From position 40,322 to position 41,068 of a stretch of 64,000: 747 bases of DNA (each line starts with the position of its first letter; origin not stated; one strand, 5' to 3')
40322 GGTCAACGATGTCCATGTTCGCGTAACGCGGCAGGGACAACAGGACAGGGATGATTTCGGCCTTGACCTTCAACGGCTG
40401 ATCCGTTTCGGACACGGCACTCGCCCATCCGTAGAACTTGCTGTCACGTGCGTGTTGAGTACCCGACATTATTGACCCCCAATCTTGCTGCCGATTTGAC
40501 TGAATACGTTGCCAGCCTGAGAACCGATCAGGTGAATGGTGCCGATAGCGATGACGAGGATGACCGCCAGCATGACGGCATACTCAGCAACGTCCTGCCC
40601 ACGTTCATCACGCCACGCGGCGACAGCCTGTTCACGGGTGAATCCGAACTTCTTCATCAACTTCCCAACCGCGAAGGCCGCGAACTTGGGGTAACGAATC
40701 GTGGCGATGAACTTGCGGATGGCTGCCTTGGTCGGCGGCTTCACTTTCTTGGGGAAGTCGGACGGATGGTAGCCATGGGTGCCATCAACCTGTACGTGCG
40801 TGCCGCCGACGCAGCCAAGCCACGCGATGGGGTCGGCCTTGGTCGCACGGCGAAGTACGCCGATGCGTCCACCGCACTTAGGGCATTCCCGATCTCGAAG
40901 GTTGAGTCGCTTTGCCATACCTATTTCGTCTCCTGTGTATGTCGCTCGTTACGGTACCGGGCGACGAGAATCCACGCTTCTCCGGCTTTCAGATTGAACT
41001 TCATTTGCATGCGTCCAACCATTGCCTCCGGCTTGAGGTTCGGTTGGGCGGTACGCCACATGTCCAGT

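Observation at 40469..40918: Phage protein ending in a bona fide Flp/Tad-type pilin module with an intact G/XXXXEY processing site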

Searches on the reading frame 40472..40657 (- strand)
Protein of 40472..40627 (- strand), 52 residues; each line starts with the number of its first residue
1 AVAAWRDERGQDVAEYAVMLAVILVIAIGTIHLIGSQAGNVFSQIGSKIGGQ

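Call 7: search_protein_families(library=pfam, proteins=[window:40472-40627:-, window:40472-40657:-], max_evalue=10)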
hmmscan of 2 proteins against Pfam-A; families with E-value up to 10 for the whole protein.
seq(52 aa): 5 families
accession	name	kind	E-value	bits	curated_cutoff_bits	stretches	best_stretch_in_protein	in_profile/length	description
PF04021.17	Class_IIIsignal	-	0.023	15.1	23.7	1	14-31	7-24/27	Class III signal peptide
PF03176.21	MMPL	-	0.034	13.5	20.5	1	2-30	188-216/333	MMPL family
PF16982.10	Flp1_like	-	0.037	13.9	33.5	1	5-49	3-47/49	Putative Flagellin, Flp1-like, domain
PF04964.19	Flp_Fap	-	0.041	14.1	32.2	1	5-48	2-45/46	Flp/Fap pilin component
PF10766.14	AcrZ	-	0.089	12.8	26.2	1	18-48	13-42/48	Multidrug efflux pump-associated protein AcrZ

seq(62 aa): 3 families
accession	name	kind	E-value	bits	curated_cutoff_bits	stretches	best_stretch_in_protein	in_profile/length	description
PF03176.21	MMPL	-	0.016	14.6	20.5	1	11-40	187-216/333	MMPL family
PF16982.10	Flp1_like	-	0.067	13.1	33.5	1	15-59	3-47/49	Putative Flagellin, Flp1-like, domain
PF10766.14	AcrZ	-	0.14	12.2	26.2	1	28-58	13-42/48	Multidrug efflux pump-associated protein AcrZ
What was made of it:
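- On Flp/Fap pilin (Pfam PF04964; Tad / type IVc major pilin): Isolated tail: 14.1 bits, E = 0.041, covering profile positions 2-45 of 46 (call 7).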

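Call 26: find_related_loci(query=window:40472-40621:-, collection=genome_contigs, flank=8000)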
Query seq(50 aa) (50 aa) in genome_contigs; peptide patterns used: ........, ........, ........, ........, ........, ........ (x = any residue, [..] = any of these).
600 stretches matched a pattern (row limit reached: there are more); 436 encode a relative of the query (tblastn E <= 1e-3); the best 80 are kept; 80 distinct loci.
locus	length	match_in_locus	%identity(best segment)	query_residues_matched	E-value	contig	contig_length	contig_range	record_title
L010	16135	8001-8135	80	3-47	1e-20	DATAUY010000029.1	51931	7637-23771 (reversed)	MAG TPA_asm: Candidatus Sulfotelmatobacter sp. isolate SMAG_U5584 k141_1127175, whole genome shotgun sequence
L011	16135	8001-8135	80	3-47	2e-20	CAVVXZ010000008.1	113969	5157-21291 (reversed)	MAG: uncultured Acidobacteriaceae bacterium isolate MFD04570.bin.1.38 genome assembly, contig: contig_110851, whole geno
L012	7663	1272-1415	73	3-50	3e-20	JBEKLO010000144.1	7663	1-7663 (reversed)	MAG: Terriglobales bacterium isolate SPRUCE 372 SPRUCE_372_144, whole genome shotgun sequence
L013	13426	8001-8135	80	3-47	2e-20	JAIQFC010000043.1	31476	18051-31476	MAG: Terriglobia bacterium isolate SRVP_7 SR-VP_26_10_2019_B_40cm_scaffold_1672, whole genome shotgun sequence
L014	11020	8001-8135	80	3-47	3e-20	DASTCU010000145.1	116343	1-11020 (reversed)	MAG TPA_asm: Candidatus Sulfotelmatobacter sp. isolate SMAG_U801 k141_142423, whole genome shotgun sequence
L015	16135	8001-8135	80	3-47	4e-20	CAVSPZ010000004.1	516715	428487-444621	MAG: uncultured Acidobacteriota bacterium isolate MFD03044.bin.1.24 genome assembly, contig: contig_7376, whole genome s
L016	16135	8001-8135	80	3-47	4e-20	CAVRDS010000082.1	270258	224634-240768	MAG: uncultured Acidobacteriota bacterium isolate MFD03323.bin.2.88 genome assembly, contig: contig_9682, whole genome s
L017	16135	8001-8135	80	3-47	4e-20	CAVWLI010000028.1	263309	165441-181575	MAG: uncultured Acidobacteriota bacterium isolate MFD09286.bin.2.109 genome assembly, contig: contig_51125, whole genome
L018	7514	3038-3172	80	3-47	4e-20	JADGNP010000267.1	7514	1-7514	MAG: Candidatus Sulfotelmatobacter sp. isolate Chersky.24_37 contig-100_3772, whole genome shotgun sequence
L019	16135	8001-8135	80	3-47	5e-20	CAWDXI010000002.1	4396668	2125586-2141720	MAG: uncultured Acidobacteriaceae bacterium isolate MFD01299.bin.1.168 genome assembly, contig: contig_13669, whole geno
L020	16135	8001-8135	78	3-47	5e-20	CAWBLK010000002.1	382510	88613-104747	MAG: uncultured Acidobacteriaceae bacterium isolate MFD04434.bin.2.22 genome assembly, contig: contig_17276, whole genom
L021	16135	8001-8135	80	3-47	5e-20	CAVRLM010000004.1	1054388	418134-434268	MAG: uncultured Acidobacteriaceae bacterium isolate MFD05521.bin.1.25 genome assembly, contig: contig_19405, whole genom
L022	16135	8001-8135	80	3-47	5e-20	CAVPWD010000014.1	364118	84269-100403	MAG: uncultured Acidobacteriaceae bacterium isolate MFD00008.bin.2.35 genome assembly, contig: contig_47786, whole genom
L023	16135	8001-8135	80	3-47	5e-20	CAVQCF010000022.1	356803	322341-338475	MAG: uncultured Acidobacteriaceae bacterium isolate MFD01138.bin.1.98 genome assembly, contig: contig_42059, whole genom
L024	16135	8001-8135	80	3-47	5e-20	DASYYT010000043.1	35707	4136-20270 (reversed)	MAG TPA_asm: Candidatus Sulfotelmatobacter sp. isolate SMAG_U6342 k141_412937, whole genome shotgun sequence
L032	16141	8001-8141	74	3-49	1e-19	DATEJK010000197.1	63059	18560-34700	MAG TPA_asm: Terriglobales bacterium isolate SMAG_U8862 k141_1425242, whole genome shotgun sequence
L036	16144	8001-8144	71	3-50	2e-19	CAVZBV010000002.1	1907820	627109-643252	MAG: uncultured Acidobacteriaceae bacterium isolate MFD03044.bin.1.45 genome assembly, contig: contig_12182, whole genom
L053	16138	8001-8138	76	3-48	3e-19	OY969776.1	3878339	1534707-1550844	MAG: Terriglobia bacterium isolate MFD00008.bin.1.63 genome assembly, chromosome: 1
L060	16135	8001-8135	73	3-47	5e-19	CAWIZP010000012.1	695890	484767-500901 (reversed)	MAG: uncultured Acidobacteriota bacterium isolate MFD06092.bin.1.248 genome assembly, contig: contig_85941, whole genome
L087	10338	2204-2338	73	3-47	1e-18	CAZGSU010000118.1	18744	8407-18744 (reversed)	MAG TPA_asm: uncultured Acidobacteriaceae bacterium isolate binchicken_co279_156 genome assembly, contig: k141_92769, wh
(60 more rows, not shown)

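Call 27: find_related_loci(query=window:40472-40621:-, collection=viral_contigs, flank=8000)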
Query seq(50 aa) (50 aa) in viral_contigs; peptide patterns used: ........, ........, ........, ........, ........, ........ (x = any residue, [..] = any of these).
42 stretches matched a pattern; 6 encode a relative of the query (tblastn E <= 1e-3); 6 distinct loci.
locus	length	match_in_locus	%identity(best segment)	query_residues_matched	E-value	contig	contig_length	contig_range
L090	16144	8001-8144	81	3-50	2e-22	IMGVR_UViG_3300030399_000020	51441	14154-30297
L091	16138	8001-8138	76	3-48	2e-20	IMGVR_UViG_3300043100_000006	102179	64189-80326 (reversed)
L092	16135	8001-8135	78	3-47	3e-20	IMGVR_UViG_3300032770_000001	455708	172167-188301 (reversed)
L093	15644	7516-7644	77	5-47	2e-18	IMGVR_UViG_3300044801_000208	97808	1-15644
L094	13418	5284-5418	64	3-47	1e-15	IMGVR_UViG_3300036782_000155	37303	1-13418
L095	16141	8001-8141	57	3-49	5e-14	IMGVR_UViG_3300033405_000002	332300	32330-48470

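Call 46: search_solved_structures(query=A1, max_evalue=10, show_alignments=3)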
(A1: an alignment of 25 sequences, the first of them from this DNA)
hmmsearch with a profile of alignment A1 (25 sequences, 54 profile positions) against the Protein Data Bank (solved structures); distinct sequences matched with E-value up to 10: 8.
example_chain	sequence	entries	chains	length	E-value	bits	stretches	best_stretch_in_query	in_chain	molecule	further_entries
9i1z_B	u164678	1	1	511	0.011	18.3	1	15-46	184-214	Y+L amino acid transporter 1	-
8xxi_A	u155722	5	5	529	0.011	18.2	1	15-46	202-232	Y+L amino acid transporter 1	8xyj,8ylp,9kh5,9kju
8u1k_A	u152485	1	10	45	0.13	14.9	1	19-53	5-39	PilA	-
8u2b_A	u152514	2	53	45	0.22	14.1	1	19-53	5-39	Flp family type IVb pilin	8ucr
2rgi_A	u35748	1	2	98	0.66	12.6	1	11-29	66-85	Protein S100-A2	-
4duq_A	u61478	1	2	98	0.67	12.6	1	11-29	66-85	Protein S100-A2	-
2mr6_A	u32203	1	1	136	1.3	11.7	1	10-31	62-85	De novo designed Protein OR462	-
6vlb_A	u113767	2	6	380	1.6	11.3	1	30-48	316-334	UDP-N-acetylglucosamine 2-epimerase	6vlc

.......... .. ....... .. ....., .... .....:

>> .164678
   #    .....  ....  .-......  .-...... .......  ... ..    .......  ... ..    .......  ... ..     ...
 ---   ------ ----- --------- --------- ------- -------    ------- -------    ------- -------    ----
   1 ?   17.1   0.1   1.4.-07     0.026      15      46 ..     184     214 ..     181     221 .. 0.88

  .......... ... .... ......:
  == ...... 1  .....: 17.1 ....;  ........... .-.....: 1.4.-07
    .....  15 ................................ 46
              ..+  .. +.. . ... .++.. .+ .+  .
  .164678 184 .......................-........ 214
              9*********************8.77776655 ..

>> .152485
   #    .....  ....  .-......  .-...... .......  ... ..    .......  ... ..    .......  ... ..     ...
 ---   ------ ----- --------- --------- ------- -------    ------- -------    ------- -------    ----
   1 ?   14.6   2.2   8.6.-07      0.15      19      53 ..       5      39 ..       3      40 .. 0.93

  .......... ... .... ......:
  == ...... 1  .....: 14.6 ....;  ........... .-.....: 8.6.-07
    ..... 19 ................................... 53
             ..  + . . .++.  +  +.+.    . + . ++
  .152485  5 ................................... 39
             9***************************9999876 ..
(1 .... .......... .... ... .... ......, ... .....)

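Call 47: search_protein_families(library=pfam, alignment_id=A1, max_evalue=1)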
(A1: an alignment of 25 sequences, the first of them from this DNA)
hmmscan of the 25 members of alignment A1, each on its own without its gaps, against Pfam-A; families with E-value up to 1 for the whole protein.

A. member 1, seq(62 aa): 3 families
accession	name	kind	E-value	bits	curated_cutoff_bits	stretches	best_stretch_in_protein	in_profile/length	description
PF03176.21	MMPL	-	0.016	14.6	20.5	1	11-40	187-216/333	MMPL family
PF16982.10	Flp1_like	-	0.067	13.1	33.5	1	15-59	3-47/49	Putative Flagellin, Flp1-like, domain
PF10766.14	AcrZ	-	0.14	12.2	26.2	1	28-58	13-42/48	Multidrug efflux pump-associated protein AcrZ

B. families by the number of members that match (of 25 scanned): 9 families
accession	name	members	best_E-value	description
PF04964.19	Flp_Fap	15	2.7e-05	Flp/Fap pilin component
PF16982.10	Flp1_like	12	0.00034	Putative Flagellin, Flp1-like, domain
PF04021.17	Class_IIIsignal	12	0.012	Class III signal peptide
PF10766.14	AcrZ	5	0.00054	Multidrug efflux pump-associated protein AcrZ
PF11297.13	DUF3098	2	0.047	Protein of unknown function (DUF3098)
PF14012.11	DUF4229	1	0.0032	Protein of unknown function (DUF4229)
PF03176.21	MMPL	1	0.016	MMPL family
PF07811.17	TadE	1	0.042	TadE-like protein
PF12133.13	bCoV_NS6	1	0.2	Betacoronavirus NS6 protein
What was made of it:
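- On Flp/Fap pilin (Pfam PF04964; Tad / type IVc major pilin): Across the family, 15 of 25 members match at E <= 1, with a best E of 2.7e-5 (call 47).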

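Call 49: search_protein_families(library=pfam, proteins=[L036:8236-9096:+, L036:9205-10716:+, L032:13583-14755:+, L032:6160-7617:+, L087:8718-9620:+, L060:11863-13158:+, L036:3683-4903:-, L060:3832-5148:-, L060:13285-14256:+, L053:12354-13640:-], max_evalue=0.00001)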
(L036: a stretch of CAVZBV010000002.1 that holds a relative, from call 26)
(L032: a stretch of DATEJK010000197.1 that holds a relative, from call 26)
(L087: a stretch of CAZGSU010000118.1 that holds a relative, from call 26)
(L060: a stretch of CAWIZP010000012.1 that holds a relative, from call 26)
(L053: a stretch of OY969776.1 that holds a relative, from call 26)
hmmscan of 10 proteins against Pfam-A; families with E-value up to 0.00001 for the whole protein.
L036:8236-9096:+ (286 aa): 3 families
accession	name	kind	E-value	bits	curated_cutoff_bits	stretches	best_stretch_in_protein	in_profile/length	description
PF16976.10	RcpC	-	9.6e-29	100.1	28.8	1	117-219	3-114/114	Flp pilus assembly protein RcpC/CpaB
PF08666.17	SAF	-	1.5e-12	48.3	21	1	48-108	2-62/63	SAF domain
PF13144.11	ChapFlgA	-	2.9e-06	27.8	23.8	1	48-110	2-62/122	Chaperone for flagella basal body P-ring formation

L036:9205-10716:+ (503 aa): 2 families
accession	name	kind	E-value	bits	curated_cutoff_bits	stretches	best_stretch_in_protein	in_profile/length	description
PF00263.26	Secretin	-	2.2e-46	158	27.5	1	311-473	1-166/169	Bacterial type II and III secretion system protein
PF13629.12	T2SS-T3SS_pil_N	-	1.2e-14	54.2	23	1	87-154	3-71/72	Pilus formation protein N terminal region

L032:13583-14755:+ (390 aa): 4 families
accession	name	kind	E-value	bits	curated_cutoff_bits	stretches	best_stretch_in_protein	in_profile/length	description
PF13614.12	AAA_31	-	3.4e-09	37.3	27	1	141-296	2-163/177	AAA domain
PF06564.18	CBP_BcsQ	-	4.2e-07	30.2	21.3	1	147-286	8-151/234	Cellulose biosynthesis protein BcsQ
PF10609.15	ParA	-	8.3e-07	29.1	27.1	0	142-181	5-44/246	NUBPL iron-transfer P-loop NTPase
PF01656.29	CbiA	-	1.3e-06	28.8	25.4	1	144-352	2-124/125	CobQ/CobB/MinD/ParA nucleotide binding domain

L032:6160-7617:+ (485 aa): 0 families

L087:8718-9620:+ (300 aa): 1 family
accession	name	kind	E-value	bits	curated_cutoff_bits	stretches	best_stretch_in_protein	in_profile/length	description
PF00482.28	T2SSF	-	3.4e-19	69.5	25.2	1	155-283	2-124/125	Type II secretion system (T2SS), protein F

L060:11863-13158:+ (431 aa): 1 family
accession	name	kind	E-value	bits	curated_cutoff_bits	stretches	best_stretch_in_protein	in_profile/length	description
PF00437.27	T2SSE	-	8.3e-64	216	24.9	1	78-362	5-287/370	Type II/IV secretion system protein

L036:3683-4903:- (406 aa): 1 family
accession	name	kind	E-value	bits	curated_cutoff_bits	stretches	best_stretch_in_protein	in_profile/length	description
PF09594.16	GT87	-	2e-24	87.1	25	1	90-324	1-236/237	Glycosyltransferase family 87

L060:3832-5148:- (438 aa): 1 family
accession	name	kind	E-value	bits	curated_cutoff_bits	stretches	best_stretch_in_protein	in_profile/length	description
PF09594.16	GT87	-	2.2e-11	44.4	25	1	99-329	1-237/237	Glycosyltransferase family 87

L060:13285-14256:+ (323 aa): 1 family
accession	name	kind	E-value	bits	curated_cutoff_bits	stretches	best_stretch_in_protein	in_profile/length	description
PF00482.28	T2SSF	-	7.1e-20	71.7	25.2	1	156-280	2-123/125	Type II secretion system (T2SS), protein F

L053:12354-13640:- (428 aa): 3 families
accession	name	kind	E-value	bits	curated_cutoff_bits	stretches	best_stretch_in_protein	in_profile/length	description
PF13431.12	TPR_17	-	4.1e-07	30.2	24.4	0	82-110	2-30/34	Tetratricopeptide repeat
PF02018.23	CBM_4_9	-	7.5e-07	30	25.9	1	263-394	2-130/136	Carbohydrate binding domain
PF14559.12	TPR_19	-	1.1e-06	29.2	25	0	73-109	5-41/68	Tetratricopeptide repeat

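Call 54: search_protein_families(library=pfam, proteins=[L036:6282-7907:+, L060:5253-6149:+, L091:7583-8011:+], max_evalue=0.01)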
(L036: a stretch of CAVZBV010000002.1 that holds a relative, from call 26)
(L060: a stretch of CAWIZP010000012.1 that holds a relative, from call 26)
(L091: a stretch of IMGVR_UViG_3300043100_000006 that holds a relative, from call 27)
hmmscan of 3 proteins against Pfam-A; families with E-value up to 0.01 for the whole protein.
L036:6282-7907:+ (541 aa): 0 families

L060:5253-6149:+ (298 aa): 0 families

L091:7583-8011:+ (142 aa): 1 family
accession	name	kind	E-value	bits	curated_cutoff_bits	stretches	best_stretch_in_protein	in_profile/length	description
PF17248.7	DUF5317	-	9.2e-05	22.9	25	1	8-121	18-149/151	Family of unknown function (DUF5317)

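Call 94: find_related_loci(query=A1, collection=viral_contigs, flank=6000)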
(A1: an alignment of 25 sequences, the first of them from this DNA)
Query A1 (62 aa) in viral_contigs; peptide patterns used: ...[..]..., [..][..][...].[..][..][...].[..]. (x = any residue, [..] = any of these).
67 stretches matched a pattern; 9 encode a relative of the query (tblastn E <= 1e-3); 9 distinct loci.
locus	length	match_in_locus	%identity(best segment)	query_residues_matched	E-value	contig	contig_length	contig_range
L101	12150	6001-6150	78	13-62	2e-22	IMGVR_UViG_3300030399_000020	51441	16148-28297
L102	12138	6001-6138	76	15-60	2e-20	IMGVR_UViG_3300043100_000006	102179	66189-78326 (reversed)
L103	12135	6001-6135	78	15-59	1e-19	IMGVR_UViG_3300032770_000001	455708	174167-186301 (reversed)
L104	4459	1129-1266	70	15-60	1e-18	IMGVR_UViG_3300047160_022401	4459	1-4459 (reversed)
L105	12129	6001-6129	77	17-59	2e-18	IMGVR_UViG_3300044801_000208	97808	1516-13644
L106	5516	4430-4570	68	15-61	1e-17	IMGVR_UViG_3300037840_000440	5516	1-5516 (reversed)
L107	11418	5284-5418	64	15-59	2e-15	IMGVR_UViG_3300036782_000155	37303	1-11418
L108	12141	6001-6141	57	15-61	3e-13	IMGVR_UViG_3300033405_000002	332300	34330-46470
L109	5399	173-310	61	15-60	8e-11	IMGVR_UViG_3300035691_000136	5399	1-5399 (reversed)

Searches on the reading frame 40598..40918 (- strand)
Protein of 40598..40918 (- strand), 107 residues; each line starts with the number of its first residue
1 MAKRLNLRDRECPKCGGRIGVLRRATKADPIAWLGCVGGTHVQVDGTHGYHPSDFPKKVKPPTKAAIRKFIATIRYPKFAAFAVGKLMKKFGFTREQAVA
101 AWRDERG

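Call 7: search_protein_families(library=pfam, proteins=[window:40598-40918:-], max_evalue=10)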
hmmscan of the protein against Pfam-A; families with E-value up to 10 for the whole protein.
seq(107 aa): 2 families
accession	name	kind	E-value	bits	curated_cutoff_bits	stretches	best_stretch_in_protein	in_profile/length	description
PF01396.24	Zn_ribbon_Top1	-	0.019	15.2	32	1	10-36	2-24/39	Topoisomerase DNA binding C4 zinc finger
PF23903.1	Phage_zn_bind_2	-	0.063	13.7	27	1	3-18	25-40/44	Phage zinc binding domain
